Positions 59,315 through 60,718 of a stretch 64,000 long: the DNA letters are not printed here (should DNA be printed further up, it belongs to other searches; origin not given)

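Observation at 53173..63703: Candidate undescribed double-glycine peptide system: cNMP-gated PCAT, TolC-like and HlyD proteins, GG-leader precursor, unknown Cys-rich protein and two parvulin/SurA-like genes, next to an IS remnant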

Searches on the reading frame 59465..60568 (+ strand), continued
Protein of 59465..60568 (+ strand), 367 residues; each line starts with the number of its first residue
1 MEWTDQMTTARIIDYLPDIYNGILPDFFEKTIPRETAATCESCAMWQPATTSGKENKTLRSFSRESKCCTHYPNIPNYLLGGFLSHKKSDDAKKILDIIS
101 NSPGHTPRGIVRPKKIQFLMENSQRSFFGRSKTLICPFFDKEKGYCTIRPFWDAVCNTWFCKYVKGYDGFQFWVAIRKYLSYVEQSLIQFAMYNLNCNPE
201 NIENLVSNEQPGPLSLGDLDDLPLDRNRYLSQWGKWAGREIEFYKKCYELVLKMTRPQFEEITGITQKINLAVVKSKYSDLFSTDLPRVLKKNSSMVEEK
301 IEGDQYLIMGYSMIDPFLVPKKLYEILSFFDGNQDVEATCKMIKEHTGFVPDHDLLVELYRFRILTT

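Call 29: search_protein_families(library=ncbifam, proteins=[L001:10917-12998:+, L003:8234-9880:+, L003:11142-13190:+, L003:13397-14530:-, L004:8743-9870:-, L001:7187-7930:+, L001:8043-8453:+, L006:11573-12991:+, L007:8152-9162:+, L003:6188-7480:+], max_evalue=0.01)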
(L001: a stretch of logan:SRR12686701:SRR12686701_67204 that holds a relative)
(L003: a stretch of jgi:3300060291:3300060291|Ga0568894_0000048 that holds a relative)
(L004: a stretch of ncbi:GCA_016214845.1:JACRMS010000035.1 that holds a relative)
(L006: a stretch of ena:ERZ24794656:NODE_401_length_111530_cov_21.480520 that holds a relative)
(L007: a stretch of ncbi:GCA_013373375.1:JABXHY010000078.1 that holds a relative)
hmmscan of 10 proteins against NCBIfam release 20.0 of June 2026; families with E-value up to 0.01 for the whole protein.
L001:10917-12998:+ (693 aa): 14 families
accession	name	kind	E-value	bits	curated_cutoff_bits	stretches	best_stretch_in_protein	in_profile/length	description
TIGR03975.1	rSAM_ocin_1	subfamily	2.9e-174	580.9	281.85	1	19-632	1-606/606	RiPP maturation radical SAM C-methyltransferase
NF033712.0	B12_rSAM_KedN5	subfamily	3.1e-22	78.5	700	1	141-484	55-396/624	KedN5 family methylcobalamin-dependent radical SAM C-methyltransferase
NF050148.1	rSAM_ApyD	equivalog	2.3e-19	69.3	750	1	143-452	69-363/645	RiPP biosynthesis radical SAM protein ApyD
TIGR03471.1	HpnJ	equivalog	4.5e-19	68.7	577.6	1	164-444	84-354/472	hopanoid biosynthesis associated radical SAM protein HpnJ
TIGR04014.1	B12_SAM_MJ_0865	equivalog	1.7e-15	56.8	360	1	192-452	80-333/434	methyl-coenzyme M reductase glutamine C-methyltransferase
TIGR04367.1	HpnR_B12_rSAM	equivalog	1.8e-14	53.2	650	1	139-434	51-332/490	hopanoid C-3 methylase HpnR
TIGR02026.1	BchE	equivalog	2.9e-14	52.8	481.35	1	141-487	56-396/497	magnesium-protoporphyrin IX monomethyl ester anaerobic oxidative cyclase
TIGR04072.2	rSAM_ladder_B12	equivalog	8.1e-13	47.8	360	1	283-444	177-338/443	lipid biosynthesis B12-binding/radical SAM protein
TIGR04013.1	B12_SAM_MJ_1487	hypoth_equivalog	3.5e-10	39.3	251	1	151-308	46-169/382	TIGR04013 family B12-binding domain/radical SAM domain-containing protein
NF038361.1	rSAM_Sden_1168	equivalog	1.9e-08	33.3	575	1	151-343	143-335/560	Sden_1168 family B12-binding radical SAM P-methyltransferase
TIGR04385.1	B12_rSAM_cofa1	equivalog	1.3e-07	31.2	450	1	170-452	92-361/438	B12 lower ligand biosynthesis radical SAM protein BzaD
TIGR04479.1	bcpD_PhpK_rSAM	subfamily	1.4e-07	30.3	600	1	279-485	234-437/504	PhpK family radical SAM P-methyltransferase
TIGR04295.1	B12_rSAM_oligo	hypoth_equivalog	2.4e-06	26.5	400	1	201-408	123-314/422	TIGR04295 family B12-binding domain-containing radical SAM protein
TIGR04190.1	B12_SAM_Ta0216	equivalog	0.00061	18.5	500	1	162-236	94-168/554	TIGR04190 family B12-binding domain/radical SAM domain protein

L003:8234-9880:+ (548 aa): 23 families
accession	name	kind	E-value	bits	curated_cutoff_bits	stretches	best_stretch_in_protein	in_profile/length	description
TIGR02026.1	BchE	equivalog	1.4e-32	113.2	481.35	1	29-413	23-404/497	magnesium-protoporphyrin IX monomethyl ester anaerobic oxidative cyclase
TIGR04072.2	rSAM_ladder_B12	equivalog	3.9e-23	81.8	360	1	28-439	18-412/443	lipid biosynthesis B12-binding/radical SAM protein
TIGR04367.1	HpnR_B12_rSAM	equivalog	5.6e-22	77.9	650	1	26-358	20-340/490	hopanoid C-3 methylase HpnR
TIGR04479.1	bcpD_PhpK_rSAM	subfamily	9.7e-17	60.5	600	1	29-343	73-382/504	PhpK family radical SAM P-methyltransferase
TIGR03471.1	HpnJ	equivalog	1.2e-16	60.7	577.6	1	81-369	80-364/472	hopanoid biosynthesis associated radical SAM protein HpnJ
TIGR04385.1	B12_rSAM_cofa1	equivalog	1.5e-16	60.7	450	1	29-342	21-336/438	B12 lower ligand biosynthesis radical SAM protein BzaD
TIGR03975.1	rSAM_ocin_1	subfamily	1.7e-15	56.6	281.85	1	57-337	117-397/606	RiPP maturation radical SAM C-methyltransferase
NF050148.1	rSAM_ApyD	equivalog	3.6e-13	48.8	750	1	73-315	78-311/645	RiPP biosynthesis radical SAM protein ApyD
NF040546.1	rSAM_CUAEP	equivalog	2.1e-12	46.5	500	1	33-428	18-400/468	CUAEP/CCAEP-tail radical SAM (seleno)protein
TIGR04014.1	B12_SAM_MJ_0865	equivalog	1.3e-11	43.9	360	1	70-241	45-204/434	methyl-coenzyme M reductase glutamine C-methyltransferase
NF040542.1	rSAM_RCCLKC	equivalog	4.4e-10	39.3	450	1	82-412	62-393/423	arsinothricin biosynthesis radical SAM protein ArsL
TIGR04013.1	B12_SAM_MJ_1487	hypoth_equivalog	2e-09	36.8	251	1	51-240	25-194/382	TIGR04013 family B12-binding domain/radical SAM domain-containing protein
NF033712.0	B12_rSAM_KedN5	subfamily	4.6e-09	35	700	1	55-265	48-261/624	KedN5 family methylcobalamin-dependent radical SAM C-methyltransferase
TIGR04295.1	B12_rSAM_oligo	hypoth_equivalog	1e-08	34.3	400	1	64-327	70-321/422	TIGR04295 family B12-binding domain-containing radical SAM protein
NF045585.1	rSAM_slr0320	equivalog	5.5e-08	31.8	775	1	195-320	237-357/511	photosystem II high light acclimation radical SAM protein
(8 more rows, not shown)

L003:11142-13190:+ (682 aa): 15 families
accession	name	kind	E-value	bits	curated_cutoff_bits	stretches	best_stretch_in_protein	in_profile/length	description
TIGR03975.1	rSAM_ocin_1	subfamily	1.1e-191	638.5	281.85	1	13-625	1-606/606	RiPP maturation radical SAM C-methyltransferase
TIGR03471.1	HpnJ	equivalog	2.8e-22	79.3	577.6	1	148-437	73-353/472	hopanoid biosynthesis associated radical SAM protein HpnJ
NF050148.1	rSAM_ApyD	equivalog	1.8e-18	66.3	750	1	115-438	47-355/645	RiPP biosynthesis radical SAM protein ApyD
TIGR04479.1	bcpD_PhpK_rSAM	subfamily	1.6e-15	56.5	600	1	136-478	101-436/504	PhpK family radical SAM P-methyltransferase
TIGR04367.1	HpnR_B12_rSAM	equivalog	2.9e-14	52.5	650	1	134-426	50-330/490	hopanoid C-3 methylase HpnR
TIGR02026.1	BchE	equivalog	3.8e-14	52.4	481.35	1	134-446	52-362/497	magnesium-protoporphyrin IX monomethyl ester anaerobic oxidative cyclase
TIGR04013.1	B12_SAM_MJ_1487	hypoth_equivalog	1.4e-12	47.2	251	1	149-328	47-192/382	TIGR04013 family B12-binding domain/radical SAM domain-containing protein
TIGR04072.2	rSAM_ladder_B12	equivalog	1.2e-11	43.9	360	1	163-438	89-338/443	lipid biosynthesis B12-binding/radical SAM protein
NF033712.0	B12_rSAM_KedN5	subfamily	3e-10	39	700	1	143-436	61-357/624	KedN5 family methylcobalamin-dependent radical SAM C-methyltransferase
TIGR04014.1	B12_SAM_MJ_0865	equivalog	8.2e-10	38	360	1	372-444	259-331/434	methyl-coenzyme M reductase glutamine C-methyltransferase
TIGR04385.1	B12_rSAM_cofa1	equivalog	1.5e-09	37.6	450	1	165-444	91-359/438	B12 lower ligand biosynthesis radical SAM protein BzaD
TIGR04190.1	B12_SAM_Ta0216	equivalog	1.2e-05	24.2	500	1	160-381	96-324/554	TIGR04190 family B12-binding domain/radical SAM domain protein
NF038361.1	rSAM_Sden_1168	equivalog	2.7e-05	22.9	575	1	145-343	141-341/560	Sden_1168 family B12-binding radical SAM P-methyltransferase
NF040546.1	rSAM_CUAEP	equivalog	0.00036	19.4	500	0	160-300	64-187/468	CUAEP/CCAEP-tail radical SAM (seleno)protein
TIGR00538.1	hemN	equivalog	0.0011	17.9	324.95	1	357-446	136-227/454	oxygen-independent coproporphyrinogen III oxidase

L003:13397-14530:- (377 aa): 0 families

L004:8743-9870:- (375 aa): 0 families

L001:7187-7930:+ (247 aa): 10 families
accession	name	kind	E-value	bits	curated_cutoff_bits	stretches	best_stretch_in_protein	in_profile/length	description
TIGR04500.1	PpiC_rel_mature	subfamily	4.8e-30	105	180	1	44-236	132-327/340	TIGR04500 family putative peptide maturation system protein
NF000809.0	PRK00059.1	equivalog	1.5e-08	34.5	303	1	21-176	82-248/336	peptidylprolyl isomerase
NF003356.0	PRK04405.1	subfamily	4.8e-07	29.1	339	1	4-172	33-192/299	peptidylprolyl isomerase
NF002824.0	PRK02998.1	subfamily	2.8e-06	26.9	360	1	71-202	87-212/283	peptidylprolyl isomerase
NF002827.0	PRK03002.1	equivalog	5.7e-05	22.3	343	1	71-230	89-242/285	peptidylprolyl isomerase PrsA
TIGR02933.1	nifM_nitrog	equivalog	0.00035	20.5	168.2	1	138-215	146-222/256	nitrogen fixation protein NifM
NF008038.0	PRK10770.1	equivalog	0.00072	18.4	394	1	133-216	195-276/431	peptidylprolyl isomerase SurA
NF002846.0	PRK03095.1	equivalog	0.0011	18.6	361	1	95-213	101-221/287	peptidylprolyl isomerase PrsA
NF008054.0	PRK10788.1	equivalog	0.0022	16.8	493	1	111-186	255-332/626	peptidylprolyl isomerase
NF011969.0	PRK15441.1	equivalog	0.009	16.4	127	0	128-199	9-78/93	peptidylprolyl isomerase PpiC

L001:8043-8453:+ (136 aa): 2 families
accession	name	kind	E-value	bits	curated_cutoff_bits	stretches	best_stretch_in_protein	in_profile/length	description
TIGR04500.1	PpiC_rel_mature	subfamily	5.2e-16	58.8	180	1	5-105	94-194/340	TIGR04500 family putative peptide maturation system protein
NF000809.0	PRK00059.1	equivalog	0.0013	18.2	303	1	27-109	89-174/336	peptidylprolyl isomerase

L006:11573-12991:+ (472 aa): 66 families (the best 25 are shown)
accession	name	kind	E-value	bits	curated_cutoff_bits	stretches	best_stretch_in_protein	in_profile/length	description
TIGR04303.1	GeoRSP_rSAM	equivalog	1e-27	97.6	400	1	133-450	7-323/325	GeoRSP system radical SAM/SPASM protein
TIGR03962.1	mycofact_rSAM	equivalog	1.3e-26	93.6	265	2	133-273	14-157/339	mycofactocin radical SAM maturase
TIGR02666.1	moaA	equivalog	4.6e-26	91.6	284.05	1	137-314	16-201/336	GTP 3',8-cyclase MoaA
TIGR02109.1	PQQ_syn_pqqE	equivalog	1.6e-25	89.8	381.35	1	135-453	11-331/358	pyrroloquinoline quinone biosynthesis protein PqqE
TIGR04055.1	rSAM_NirJ2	equivalog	5.4e-25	88.6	500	2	133-275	2-147/326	putative heme d1 biosynthesis radical SAM protein NirJ2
TIGR04545.1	rSAM_ahbD_hemeb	equivalog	1.8e-24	86.8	500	2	133-274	2-147/339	heme b synthase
TIGR04103.1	rSAM_nif11_3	equivalog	3.2e-22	78.7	725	2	134-309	8-182/412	nif11-class peptide radical SAM maturase 3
TIGR04317.1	W_rSAM_matur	equivalog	1e-21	77.5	380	1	130-429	3-319/349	tungsten cofactor oxidoreductase radical SAM maturase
TIGR04251.1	SCM_rSAM_ScmF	equivalog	1.7e-21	77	400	1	129-452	2-339/353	SynChlorMet cassette radical SAM/SPASM protein ScmF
TIGR04053.2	TIGR04053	equivalog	1.7e-21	76.9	395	2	133-314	10-195/366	TIGR04053 family radical SAM/SPASM domain-containing protein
TIGR02668.1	moaA_archaeal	equivalog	8.6e-21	74.2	325.25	1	130-311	9-192/303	GTP 3',8-cyclase MoaA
TIGR04133.1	rSAM_w_lipo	hypoth_equivalog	1.4e-20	73.6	425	2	125-314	18-211/350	TIGR04133 family radical SAM/SPASM protein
TIGR04051.1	rSAM_NirJ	equivalog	3e-20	72.5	515.45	1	135-315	6-186/354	heme d1 biosynthesis radical SAM protein NirJ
TIGR04347.1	pseudo_SAM_Halo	equivalog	3.5e-20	72.6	525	2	133-303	40-210/390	TIGR04347 family pseudo-SAM/SPASM protein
NF045574.1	sacti_mat_StsB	exception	8.8e-20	71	625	1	46-438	27-400/466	StsB family radical SAM/SPASM domain sactipeptide maturase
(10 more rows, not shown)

L007:8152-9162:+ (336 aa): 3 families
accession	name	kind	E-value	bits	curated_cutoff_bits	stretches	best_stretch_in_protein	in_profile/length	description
TIGR02738.1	TrbB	equivalog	4e-06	26.6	132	1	197-322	16-141/153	type-F conjugative transfer system pilin assembly thiol-disulfide isomerase TrbB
NF047697.1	ThioredTrxAClost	equivalog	0.0012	19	140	1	225-267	11-53/105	thioredoxin TrxA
NF006898.0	PRK09381.1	equivalog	0.0074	16.6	138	0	225-277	15-67/109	thioredoxin TrxA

L003:6188-7480:+ (430 aa): 22 families
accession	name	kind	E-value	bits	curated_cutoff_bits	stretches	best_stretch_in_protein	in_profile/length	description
TIGR02917.1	PEP_TPR_lipo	equivalog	1.5e-20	72.7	312.2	2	285-395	124-234/899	XrtA/PEP-CTERM system TPR-repeat protein PrsT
TIGR02521.1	type_IV_pilW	equivalog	1.8e-14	53.9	154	1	251-394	37-175/234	type IV pilus biogenesis/stability protein PilW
NF040959.1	MamA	equivalog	1.6e-11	44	200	2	285-393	70-178/204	magnetosome protein MamA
NF033920.0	C39_PA2778_fam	equivalog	3.8e-08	33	150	0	337-398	173-234/255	PA2778 family cysteine peptidase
TIGR04195.1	S_glycosyl_SunS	equivalog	4e-08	32.5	350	1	3-83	60-142/421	SunS family peptide S-glycosyltransferase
TIGR04283.1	glyco_like_mftF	equivalog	1.4e-07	31.3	182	1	3-108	2-108/221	TIGR04283 family arsenosugar biosynthesis glycosyltransferase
NF047507.1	TPR_BatC_Lepto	exception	4.5e-07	29.5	175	0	269-330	82-140/214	TPR repeat-containing protein BatC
NF010496.0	PRK13915.1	equivalog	1.3e-06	27.7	262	1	2-54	33-91/307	glucosyl-3-phosphoglycerate synthase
NF033758.1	gliding_GltE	equivalog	1e-05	24.7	225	0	284-413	84-212/411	adventurous gliding motility TPR repeat lipoprotein GltE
NF002725.1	PRK02603.1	equivalog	0.00014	22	143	1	280-340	66-126/173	photosystem I assembly protein Ycf3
NF058614.1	PPMAGASynPpgS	equivalog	0.00015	21.3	370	1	7-55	7-55/226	polyprenyl-phospho-N-acetylgalactosaminyl synthase PpgS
TIGR00540.1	TPR_hemY_coli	hypoth_equivalog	0.00022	20.2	142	0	245-312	326-385/385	heme biosynthesis-associated TPR protein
TIGR02552.1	LcrH_SycD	equivalog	0.00023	20.9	104.8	0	282-323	48-89/136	SycD/LcrH family type III secretion system chaperone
TIGR02795.1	tol_pal_ybgF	equivalog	0.00027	21.5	90.1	0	286-354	39-110/119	tol-pal system protein YbgF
NF033762.1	social_mot_Tgl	equivalog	0.00037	19.9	225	1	270-395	49-177/252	social motility TPR repeat lipoprotein Tgl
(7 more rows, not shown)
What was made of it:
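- On NHLP/Nif11 bacteriocin system (TIGR03796 exporter, TIGR03975 maturase): The enzyme is present in relatives (call 29).
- On TIGR04500 (MirC-like peptide maturation system protein): 105 bits for the L001 ortholog (call 29).
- Closest known: NHLP/Nif11-leader RiPP systems. Same: Relatives carry TIGR03975 B12 radical-SAM enzymes scoring 581-638 bits against a cutoff of 282 (call 29).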

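Call 31: search_protein_representatives(alignment_id=A1)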
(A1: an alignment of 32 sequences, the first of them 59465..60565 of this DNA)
Query: 32 sequences, 363 profile positions. Proteins with E-value up to 0.001 (for the whole library): 1877; up to 1e-10: 1590; up to 1e-30: 1101. The best 150 are listed.
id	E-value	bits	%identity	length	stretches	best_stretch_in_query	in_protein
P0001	3.1e-145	500.2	-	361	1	1-358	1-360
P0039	3.5e-139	480.2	-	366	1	1-360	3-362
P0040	3.2e-138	477.1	-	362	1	4-359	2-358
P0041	5.1e-138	476.4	-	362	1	1-359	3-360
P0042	4.4e-127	440.4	-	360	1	2-360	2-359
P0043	1.4e-126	438.8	-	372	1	1-361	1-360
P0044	8.7e-126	436.2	-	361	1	1-360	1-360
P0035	4.7e-123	427.2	-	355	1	3-360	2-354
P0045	3.3e-122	424.4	-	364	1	2-359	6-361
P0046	3.7e-121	420.9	-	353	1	4-359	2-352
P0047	1.2e-120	419.2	-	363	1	1-361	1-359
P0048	1.6e-120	418.9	-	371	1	4-359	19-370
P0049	4.0e-118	410.9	-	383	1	4-361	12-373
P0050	1.0e-117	409.6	-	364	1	4-359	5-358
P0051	1.2e-117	409.4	-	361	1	1-361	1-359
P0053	1.8e-114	399.0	-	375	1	4-361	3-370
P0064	2.8e-109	381.9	-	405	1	2-359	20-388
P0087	1.7e-100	352.9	-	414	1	4-360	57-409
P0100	1.9e-97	342.9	-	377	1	8-360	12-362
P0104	5.1e-97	341.5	-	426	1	6-358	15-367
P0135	1.3e-90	320.4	-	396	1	7-361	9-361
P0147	4.8e-88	312.0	-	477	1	10-359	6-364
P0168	2.4e-86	306.4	-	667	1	6-359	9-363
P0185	4.4e-85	302.3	-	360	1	8-360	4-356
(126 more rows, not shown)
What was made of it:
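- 59465..60568 (+): Hallmark protein (367 aa; probable true start 59483). It has an N-terminal domain with eight conserved Cys, a helical middle and a C-terminal RRE-like domain. 1,877 family representatives (call 31).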

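Call 32: search_protein_families(library=pfam, proteins=[P0168, P0147, P0104, P0087, P0064, P0039, P0053, P0100, P0135, P0185], max_evalue=1)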
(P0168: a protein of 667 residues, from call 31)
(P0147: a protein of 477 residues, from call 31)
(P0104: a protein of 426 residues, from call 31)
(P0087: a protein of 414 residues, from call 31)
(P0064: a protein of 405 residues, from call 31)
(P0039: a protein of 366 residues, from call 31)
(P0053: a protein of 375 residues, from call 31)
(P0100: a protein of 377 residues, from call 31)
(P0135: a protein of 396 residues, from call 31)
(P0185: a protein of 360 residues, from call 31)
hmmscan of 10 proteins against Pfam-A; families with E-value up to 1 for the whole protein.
P0168 (667 aa): 1 family
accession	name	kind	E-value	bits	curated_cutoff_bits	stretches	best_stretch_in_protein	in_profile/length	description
PF03692.20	CxxCxxCC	-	0.65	11.2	23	0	99-155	41-68/85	Putative zinc- or iron-chelating domain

P0147 (477 aa): 1 family
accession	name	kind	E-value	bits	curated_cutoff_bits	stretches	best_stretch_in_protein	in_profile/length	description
PF20062.4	DUF6461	-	0.081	12.8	23.2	0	426-454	105-133/215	Family of unknown function (DUF6461)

P0104 (426 aa): 1 family
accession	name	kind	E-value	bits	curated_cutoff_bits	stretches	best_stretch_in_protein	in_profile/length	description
PF03692.20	CxxCxxCC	-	0.0097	17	23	1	67-164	7-69/85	Putative zinc- or iron-chelating domain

P0087 (414 aa): 1 family
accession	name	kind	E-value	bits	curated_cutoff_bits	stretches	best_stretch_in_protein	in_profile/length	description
PF03692.20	CxxCxxCC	-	0.0039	18.3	23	1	112-207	7-69/85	Putative zinc- or iron-chelating domain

P0064 (405 aa): 1 family
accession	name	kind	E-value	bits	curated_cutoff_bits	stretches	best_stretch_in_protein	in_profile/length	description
PF03692.20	CxxCxxCC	-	0.63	11.2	23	0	109-173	41-70/85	Putative zinc- or iron-chelating domain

P0039 (366 aa): 0 families

P0053 (375 aa): 2 families
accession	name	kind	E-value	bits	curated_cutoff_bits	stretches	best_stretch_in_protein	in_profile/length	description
PF03692.20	CxxCxxCC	-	0.064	14.4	23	1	58-153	7-69/85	Putative zinc- or iron-chelating domain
PF14791.11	DNA_pol_B_thumb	-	0.074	13.4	25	1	328-370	2-45/63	DNA polymerase beta thumb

P0100 (377 aa): 0 families

P0135 (396 aa): 0 families

P0185 (360 aa): 0 families

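Call 39: find_related_loci(query=A1, collection=genome_contigs, flank=10000)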
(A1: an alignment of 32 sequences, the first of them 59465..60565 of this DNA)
Query A1 (367 aa) in genome_contigs; peptide patterns used: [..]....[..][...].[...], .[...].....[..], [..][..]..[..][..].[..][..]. (x = any residue, [..] = any of these).
284 stretches matched a pattern; 219 encode a relative of the query (tblastn E <= 1e-3); the best 80 are kept; 80 distinct loci.
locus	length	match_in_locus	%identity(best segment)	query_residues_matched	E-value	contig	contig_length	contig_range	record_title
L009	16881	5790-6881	48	1-366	1e-118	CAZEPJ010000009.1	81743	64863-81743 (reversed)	MAG TPA_asm: uncultured Desulfarculaceae bacterium isolate binchicken_co107_236 genome assembly, contig: NODE_721_length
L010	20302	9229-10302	46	7-366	7e-110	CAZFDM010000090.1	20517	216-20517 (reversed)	MAG TPA_asm: uncultured Syntrophaceae bacterium isolate SRP231805_co4_41 genome assembly, contig: k141_325528, whole gen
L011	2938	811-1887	46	7-367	4e-111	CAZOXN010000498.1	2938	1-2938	MAG TPA_asm: uncultured Desulfarculaceae bacterium isolate binchicken_co274_510 genome assembly, contig: NODE_82126_leng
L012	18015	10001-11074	41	7-367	8e-94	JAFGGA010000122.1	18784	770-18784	MAG: Deltaproteobacteria bacterium isolate Zod_Metabat.1361 k87_7261422, whole genome shotgun sequence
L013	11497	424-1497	42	7-366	4e-91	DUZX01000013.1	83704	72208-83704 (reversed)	MAG TPA_asm: Desulfuromonadales bacterium isolate MAG_13126_9_058 Ga0172367_10000243, whole genome shotgun sequence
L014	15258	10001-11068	41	7-365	5e-87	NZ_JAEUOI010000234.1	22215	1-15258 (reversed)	MAG: Propionivibrio sp. isolate new MAG-195 k141_3665582, whole genome shotgun sequence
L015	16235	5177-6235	39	9-365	3e-86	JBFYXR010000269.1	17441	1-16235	MAG: Desulfobacteraceae bacterium isolate PPR_0386 k121_5738145, whole genome shotgun sequence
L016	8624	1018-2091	37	6-366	1e-86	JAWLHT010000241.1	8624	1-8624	MAG: Candidatus Latescibacterota bacterium isolate 30dZY2.bin.79 NODE_9889_length_8624_cov_3.725513, whole genome shotgu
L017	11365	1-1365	37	7-367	5e-85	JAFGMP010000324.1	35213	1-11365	MAG: Candidatus Latescibacterota bacterium isolate Zod_Metabat.481 k87_6375088, whole genome shotgun sequence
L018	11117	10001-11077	41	7-367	1e-84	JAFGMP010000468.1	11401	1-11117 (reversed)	MAG: Candidatus Latescibacterota bacterium isolate Zod_Metabat.481 k87_11249359, whole genome shotgun sequence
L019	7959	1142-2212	39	7-365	3e-83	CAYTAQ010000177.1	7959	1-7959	MAG TPA_asm: uncultured Desulfobacterales bacterium isolate binchicken_co151_453 genome assembly, contig: NODE_14926_len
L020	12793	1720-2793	35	6-366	2e-76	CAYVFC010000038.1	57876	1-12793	MAG TPA_asm: uncultured Sandaracinaceae bacterium isolate binchicken_co178_212 genome assembly, contig: NODE_969_length_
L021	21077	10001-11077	38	11-366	3e-75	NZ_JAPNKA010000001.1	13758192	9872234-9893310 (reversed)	Archangium lansingense strain MIWBW ctg.000000F, whole genome shotgun sequence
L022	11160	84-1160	36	11-366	2e-74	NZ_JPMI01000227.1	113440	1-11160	Archangium violaceum Cb vi76 contig00242, whole genome shotgun sequence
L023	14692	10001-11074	36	12-365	3e-74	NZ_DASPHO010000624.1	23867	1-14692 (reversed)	MAG: Hyalangium sp. isolate SMAG_U11958 k141_2408418, whole genome shotgun sequence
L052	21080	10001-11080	34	11-366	2e-69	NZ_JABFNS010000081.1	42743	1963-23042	Myxococcus xanthus strain AM003 NODE_81_length_42743_cov_35.1425, whole genome shotgun sequence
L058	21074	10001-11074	33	12-365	3e-67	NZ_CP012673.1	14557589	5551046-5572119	Sorangium cellulosum strain So ce26 chromosome, complete genome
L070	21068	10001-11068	43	7-365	7e-88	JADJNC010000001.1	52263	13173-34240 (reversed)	MAG: Candidatus Propionivibrio dominans isolate EsbW_18-Q3-R4-48_MAXAC.044 tig00003919-10-521890, whole genome shotgun s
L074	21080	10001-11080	31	6-365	2e-62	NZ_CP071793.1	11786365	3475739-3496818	Sulfidibacter corallicola strain M133 chromosome, complete genome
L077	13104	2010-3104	31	12-366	6e-62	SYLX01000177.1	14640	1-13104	MAG: Bdellovibrionales bacterium isolate F1-80-MAGs081 F1-80__c459402, whole genome shotgun sequence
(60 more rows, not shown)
